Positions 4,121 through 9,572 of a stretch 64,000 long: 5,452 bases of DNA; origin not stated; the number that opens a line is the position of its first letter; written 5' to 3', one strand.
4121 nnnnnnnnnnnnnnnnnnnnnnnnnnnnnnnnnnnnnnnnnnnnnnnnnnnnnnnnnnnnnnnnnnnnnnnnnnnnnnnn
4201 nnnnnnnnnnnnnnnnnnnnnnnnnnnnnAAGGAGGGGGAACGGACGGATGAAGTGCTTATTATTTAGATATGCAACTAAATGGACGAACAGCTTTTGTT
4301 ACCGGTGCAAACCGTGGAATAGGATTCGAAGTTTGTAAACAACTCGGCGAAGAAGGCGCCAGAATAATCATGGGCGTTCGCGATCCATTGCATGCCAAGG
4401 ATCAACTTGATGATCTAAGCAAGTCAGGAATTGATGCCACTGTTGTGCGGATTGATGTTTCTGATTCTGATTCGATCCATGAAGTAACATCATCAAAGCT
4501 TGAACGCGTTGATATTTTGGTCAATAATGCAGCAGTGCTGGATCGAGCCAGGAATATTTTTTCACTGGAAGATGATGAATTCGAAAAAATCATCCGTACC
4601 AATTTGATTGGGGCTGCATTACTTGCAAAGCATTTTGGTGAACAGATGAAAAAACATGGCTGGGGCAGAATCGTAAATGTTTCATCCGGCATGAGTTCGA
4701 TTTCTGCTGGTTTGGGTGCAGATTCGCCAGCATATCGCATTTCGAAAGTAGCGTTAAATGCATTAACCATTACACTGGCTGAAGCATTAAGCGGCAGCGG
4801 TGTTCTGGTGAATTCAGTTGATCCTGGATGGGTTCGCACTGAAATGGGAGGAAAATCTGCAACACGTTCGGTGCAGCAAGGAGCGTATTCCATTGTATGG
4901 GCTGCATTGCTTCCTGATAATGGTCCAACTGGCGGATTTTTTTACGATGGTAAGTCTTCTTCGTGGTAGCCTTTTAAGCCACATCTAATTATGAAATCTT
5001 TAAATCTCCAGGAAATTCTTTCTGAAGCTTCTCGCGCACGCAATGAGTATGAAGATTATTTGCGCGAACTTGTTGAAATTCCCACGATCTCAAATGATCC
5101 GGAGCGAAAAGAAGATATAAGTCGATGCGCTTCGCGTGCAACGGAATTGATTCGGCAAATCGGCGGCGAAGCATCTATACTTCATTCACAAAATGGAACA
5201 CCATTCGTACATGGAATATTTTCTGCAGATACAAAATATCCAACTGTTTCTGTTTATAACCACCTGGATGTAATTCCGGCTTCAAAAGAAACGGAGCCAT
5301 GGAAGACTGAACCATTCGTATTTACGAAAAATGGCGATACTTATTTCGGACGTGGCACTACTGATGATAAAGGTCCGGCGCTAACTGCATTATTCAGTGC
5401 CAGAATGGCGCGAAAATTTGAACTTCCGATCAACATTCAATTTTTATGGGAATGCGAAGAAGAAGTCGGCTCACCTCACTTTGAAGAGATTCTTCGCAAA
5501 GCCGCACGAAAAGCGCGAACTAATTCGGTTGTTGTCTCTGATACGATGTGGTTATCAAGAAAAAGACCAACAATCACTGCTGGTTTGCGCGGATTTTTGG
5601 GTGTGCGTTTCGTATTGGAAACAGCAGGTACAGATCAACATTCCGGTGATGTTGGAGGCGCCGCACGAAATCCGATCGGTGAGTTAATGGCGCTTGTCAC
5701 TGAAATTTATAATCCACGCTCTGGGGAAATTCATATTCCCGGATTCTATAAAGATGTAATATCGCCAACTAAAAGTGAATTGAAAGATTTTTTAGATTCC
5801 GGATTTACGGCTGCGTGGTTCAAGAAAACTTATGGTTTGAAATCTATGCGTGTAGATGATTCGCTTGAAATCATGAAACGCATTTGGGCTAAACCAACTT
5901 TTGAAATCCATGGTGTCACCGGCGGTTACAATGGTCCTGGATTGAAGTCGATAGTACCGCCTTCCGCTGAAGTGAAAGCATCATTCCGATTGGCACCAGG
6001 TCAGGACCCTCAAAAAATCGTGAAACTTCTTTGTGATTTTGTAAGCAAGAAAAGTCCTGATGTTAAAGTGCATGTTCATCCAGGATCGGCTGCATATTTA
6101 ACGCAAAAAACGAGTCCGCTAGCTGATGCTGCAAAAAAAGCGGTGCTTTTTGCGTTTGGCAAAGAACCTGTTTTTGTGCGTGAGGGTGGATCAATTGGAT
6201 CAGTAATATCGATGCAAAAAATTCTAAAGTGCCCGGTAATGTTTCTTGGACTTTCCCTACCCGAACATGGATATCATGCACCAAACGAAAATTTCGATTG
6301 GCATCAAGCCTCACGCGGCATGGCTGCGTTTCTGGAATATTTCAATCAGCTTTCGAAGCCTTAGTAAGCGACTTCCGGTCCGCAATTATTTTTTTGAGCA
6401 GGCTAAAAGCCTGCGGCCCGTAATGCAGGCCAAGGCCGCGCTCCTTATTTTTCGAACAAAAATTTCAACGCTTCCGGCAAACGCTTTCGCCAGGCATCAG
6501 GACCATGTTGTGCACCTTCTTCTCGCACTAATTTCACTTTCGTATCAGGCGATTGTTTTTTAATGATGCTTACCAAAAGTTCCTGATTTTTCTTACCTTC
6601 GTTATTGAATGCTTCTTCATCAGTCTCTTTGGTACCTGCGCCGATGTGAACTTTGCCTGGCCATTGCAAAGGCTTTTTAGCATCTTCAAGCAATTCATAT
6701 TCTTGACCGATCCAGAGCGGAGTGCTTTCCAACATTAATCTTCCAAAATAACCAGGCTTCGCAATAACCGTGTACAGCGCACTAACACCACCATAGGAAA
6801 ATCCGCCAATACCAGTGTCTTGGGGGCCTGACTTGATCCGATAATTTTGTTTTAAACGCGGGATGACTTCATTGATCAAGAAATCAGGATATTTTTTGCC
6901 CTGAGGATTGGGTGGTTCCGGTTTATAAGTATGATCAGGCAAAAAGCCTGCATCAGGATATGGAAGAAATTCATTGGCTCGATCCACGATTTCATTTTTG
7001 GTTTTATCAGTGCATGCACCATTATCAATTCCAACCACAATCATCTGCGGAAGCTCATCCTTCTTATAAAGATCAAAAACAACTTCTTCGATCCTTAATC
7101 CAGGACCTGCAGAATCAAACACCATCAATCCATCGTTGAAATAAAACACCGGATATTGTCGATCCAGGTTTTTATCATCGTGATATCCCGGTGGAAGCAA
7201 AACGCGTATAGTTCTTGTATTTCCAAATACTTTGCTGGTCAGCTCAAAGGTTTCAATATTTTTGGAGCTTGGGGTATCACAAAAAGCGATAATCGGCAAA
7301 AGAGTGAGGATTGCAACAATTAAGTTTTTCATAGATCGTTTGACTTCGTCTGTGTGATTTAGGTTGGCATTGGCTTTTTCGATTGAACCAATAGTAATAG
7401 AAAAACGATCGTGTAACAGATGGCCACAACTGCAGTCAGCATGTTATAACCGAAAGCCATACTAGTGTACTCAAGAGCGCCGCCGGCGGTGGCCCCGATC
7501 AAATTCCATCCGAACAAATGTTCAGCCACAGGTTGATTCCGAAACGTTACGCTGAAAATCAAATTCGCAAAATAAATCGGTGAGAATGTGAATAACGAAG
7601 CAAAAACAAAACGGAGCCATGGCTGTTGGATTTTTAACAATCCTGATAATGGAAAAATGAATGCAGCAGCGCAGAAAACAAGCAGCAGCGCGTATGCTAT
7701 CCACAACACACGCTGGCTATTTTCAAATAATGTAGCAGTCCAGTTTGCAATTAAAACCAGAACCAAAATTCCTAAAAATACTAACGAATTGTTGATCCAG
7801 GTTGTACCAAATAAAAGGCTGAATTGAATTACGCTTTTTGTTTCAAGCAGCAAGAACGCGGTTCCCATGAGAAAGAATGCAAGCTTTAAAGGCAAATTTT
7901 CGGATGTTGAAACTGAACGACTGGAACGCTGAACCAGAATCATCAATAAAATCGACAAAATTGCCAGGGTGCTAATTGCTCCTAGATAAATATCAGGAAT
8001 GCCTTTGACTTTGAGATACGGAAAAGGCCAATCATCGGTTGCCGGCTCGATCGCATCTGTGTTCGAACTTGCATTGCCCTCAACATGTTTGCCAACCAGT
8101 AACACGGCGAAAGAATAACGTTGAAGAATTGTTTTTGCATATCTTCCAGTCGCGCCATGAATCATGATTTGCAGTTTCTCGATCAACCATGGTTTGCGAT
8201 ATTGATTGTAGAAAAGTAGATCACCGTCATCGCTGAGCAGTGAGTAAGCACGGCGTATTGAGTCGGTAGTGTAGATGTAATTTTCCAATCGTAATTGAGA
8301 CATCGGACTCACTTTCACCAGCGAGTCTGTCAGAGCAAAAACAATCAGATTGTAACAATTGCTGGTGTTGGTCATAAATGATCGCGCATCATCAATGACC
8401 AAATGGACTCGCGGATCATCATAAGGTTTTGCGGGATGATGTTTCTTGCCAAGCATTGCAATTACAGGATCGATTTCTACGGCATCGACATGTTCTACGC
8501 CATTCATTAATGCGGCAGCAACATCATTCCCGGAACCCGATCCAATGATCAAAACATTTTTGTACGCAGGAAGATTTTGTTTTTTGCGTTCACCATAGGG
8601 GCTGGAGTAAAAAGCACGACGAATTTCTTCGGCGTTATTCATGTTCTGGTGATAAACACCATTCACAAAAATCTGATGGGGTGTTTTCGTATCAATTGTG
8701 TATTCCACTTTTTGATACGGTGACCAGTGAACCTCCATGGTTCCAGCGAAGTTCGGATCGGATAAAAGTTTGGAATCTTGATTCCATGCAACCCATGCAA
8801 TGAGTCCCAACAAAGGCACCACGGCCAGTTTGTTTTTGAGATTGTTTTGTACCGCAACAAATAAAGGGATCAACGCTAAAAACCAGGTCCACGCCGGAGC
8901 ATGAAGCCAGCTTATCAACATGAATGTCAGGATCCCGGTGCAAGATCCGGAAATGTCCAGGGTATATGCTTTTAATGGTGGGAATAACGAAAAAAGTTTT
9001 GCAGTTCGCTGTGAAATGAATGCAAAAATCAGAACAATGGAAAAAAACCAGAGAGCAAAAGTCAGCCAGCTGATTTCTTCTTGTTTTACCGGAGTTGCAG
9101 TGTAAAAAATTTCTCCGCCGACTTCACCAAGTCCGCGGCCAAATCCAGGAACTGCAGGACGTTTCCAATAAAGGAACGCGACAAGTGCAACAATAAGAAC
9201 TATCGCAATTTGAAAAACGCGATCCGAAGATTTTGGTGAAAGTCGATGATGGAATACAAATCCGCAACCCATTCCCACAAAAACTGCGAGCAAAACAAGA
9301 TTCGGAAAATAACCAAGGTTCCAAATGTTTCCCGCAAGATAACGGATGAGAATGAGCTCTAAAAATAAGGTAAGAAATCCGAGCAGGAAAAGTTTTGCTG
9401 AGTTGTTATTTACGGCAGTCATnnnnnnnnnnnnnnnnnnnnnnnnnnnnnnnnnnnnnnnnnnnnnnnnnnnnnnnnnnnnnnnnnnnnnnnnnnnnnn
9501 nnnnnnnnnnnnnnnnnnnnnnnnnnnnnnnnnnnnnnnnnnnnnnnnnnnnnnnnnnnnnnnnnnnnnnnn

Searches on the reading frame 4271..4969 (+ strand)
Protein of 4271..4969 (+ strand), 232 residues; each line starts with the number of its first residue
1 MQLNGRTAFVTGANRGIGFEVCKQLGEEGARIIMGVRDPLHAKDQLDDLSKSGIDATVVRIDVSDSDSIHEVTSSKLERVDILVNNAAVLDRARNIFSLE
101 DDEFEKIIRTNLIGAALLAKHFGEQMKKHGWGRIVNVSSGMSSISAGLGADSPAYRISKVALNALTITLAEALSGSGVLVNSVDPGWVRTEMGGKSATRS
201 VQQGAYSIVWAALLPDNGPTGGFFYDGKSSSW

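Call 43: search_protein_families(library=pfam, proteins=[window:4271-4969:+], max_evalue=0.00001)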
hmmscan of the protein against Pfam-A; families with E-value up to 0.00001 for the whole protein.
window:4271-4969:+ (232 aa): 5 families
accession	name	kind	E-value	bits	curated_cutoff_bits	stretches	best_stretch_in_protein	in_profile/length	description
PF00106.31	adh_short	-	1.3e-39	136.2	26.6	1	7-196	2-190/195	short chain dehydrogenase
PF13561.12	adh_short_C2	-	3.5e-34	118.9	27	1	12-197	1-185/236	Enoyl-(Acyl carrier protein) reductase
PF08659.16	KR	-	2.9e-10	40.8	22.6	1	8-141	3-138/180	KR domain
PF13460.12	NAD_binding_10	-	1.7e-07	31.8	27.2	1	12-191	1-149/184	NAD(P)H-binding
PF01370.27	Epimerase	-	5.5e-07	29.7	20.9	1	9-140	2-120/240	NAD dependent epimerase/dehydratase family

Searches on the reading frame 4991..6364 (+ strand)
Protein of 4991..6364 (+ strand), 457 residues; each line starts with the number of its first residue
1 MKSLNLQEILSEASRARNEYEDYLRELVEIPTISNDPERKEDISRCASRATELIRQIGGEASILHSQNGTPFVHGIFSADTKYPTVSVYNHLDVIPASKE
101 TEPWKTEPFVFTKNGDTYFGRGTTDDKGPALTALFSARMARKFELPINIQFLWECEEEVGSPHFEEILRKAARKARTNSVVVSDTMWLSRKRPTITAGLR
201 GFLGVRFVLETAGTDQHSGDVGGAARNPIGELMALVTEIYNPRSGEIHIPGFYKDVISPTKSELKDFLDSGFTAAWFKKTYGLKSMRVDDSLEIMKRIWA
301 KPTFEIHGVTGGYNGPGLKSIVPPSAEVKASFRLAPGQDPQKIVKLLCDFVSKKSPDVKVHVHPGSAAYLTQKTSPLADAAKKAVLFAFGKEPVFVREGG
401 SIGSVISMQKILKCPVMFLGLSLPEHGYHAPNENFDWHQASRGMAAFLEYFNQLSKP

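Call 43: search_protein_families(library=pfam, proteins=[window:4991-6364:+], max_evalue=0.00001)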
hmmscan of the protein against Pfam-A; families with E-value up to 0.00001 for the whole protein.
window:4991-6364:+ (457 aa): 2 families
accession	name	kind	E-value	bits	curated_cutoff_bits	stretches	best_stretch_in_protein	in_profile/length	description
PF01546.33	Peptidase_M20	-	3e-22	80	24.6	1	88-451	2-204/206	Peptidase family M20/M25/M40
PF07687.19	M20_dimer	-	4.4e-15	56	21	1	198-357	2-105/107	Peptidase dimerisation domain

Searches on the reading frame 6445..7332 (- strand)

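Call 43: search_protein_families(library=pfam, proteins=[window:6445-7332:-], max_evalue=0.00001)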
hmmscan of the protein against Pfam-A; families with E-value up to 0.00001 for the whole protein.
window:6445-7332:- (295 aa): 1 family
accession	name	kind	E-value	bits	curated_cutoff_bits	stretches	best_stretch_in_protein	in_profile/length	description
PF00756.26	Esterase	-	1.4e-21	77.9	22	1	33-291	1-250/251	Putative esterase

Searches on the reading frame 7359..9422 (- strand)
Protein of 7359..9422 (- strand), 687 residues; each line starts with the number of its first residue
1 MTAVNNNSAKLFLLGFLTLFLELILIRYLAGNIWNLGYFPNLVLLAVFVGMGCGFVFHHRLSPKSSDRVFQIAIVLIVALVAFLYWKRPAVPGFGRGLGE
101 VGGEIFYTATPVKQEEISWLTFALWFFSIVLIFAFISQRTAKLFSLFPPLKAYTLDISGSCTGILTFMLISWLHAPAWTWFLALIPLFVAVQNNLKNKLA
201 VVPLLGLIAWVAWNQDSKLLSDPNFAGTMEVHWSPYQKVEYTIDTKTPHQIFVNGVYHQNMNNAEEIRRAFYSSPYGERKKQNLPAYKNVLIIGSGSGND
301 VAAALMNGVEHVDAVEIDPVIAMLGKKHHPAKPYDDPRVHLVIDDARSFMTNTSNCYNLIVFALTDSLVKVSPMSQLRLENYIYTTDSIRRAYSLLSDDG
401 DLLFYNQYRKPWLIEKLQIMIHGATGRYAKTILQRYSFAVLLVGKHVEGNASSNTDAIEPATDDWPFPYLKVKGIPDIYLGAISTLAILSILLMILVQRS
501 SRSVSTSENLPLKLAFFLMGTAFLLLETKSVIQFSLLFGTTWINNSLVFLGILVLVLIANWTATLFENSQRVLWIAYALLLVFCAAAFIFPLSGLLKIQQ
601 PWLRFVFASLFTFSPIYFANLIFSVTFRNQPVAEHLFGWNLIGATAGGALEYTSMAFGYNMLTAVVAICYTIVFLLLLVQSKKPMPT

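Call 43: search_protein_families(library=pfam, proteins=[window:7359-9422:-], max_evalue=0.00001)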
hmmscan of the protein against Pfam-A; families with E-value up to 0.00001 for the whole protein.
window:7359-9422:- (687 aa): 1 family
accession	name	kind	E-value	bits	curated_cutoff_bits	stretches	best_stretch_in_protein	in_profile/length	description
PF01564.23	Spermine_synth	-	4.2e-11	43.2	22.9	1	284-435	16-158/186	Spermine/spermidine synthase domain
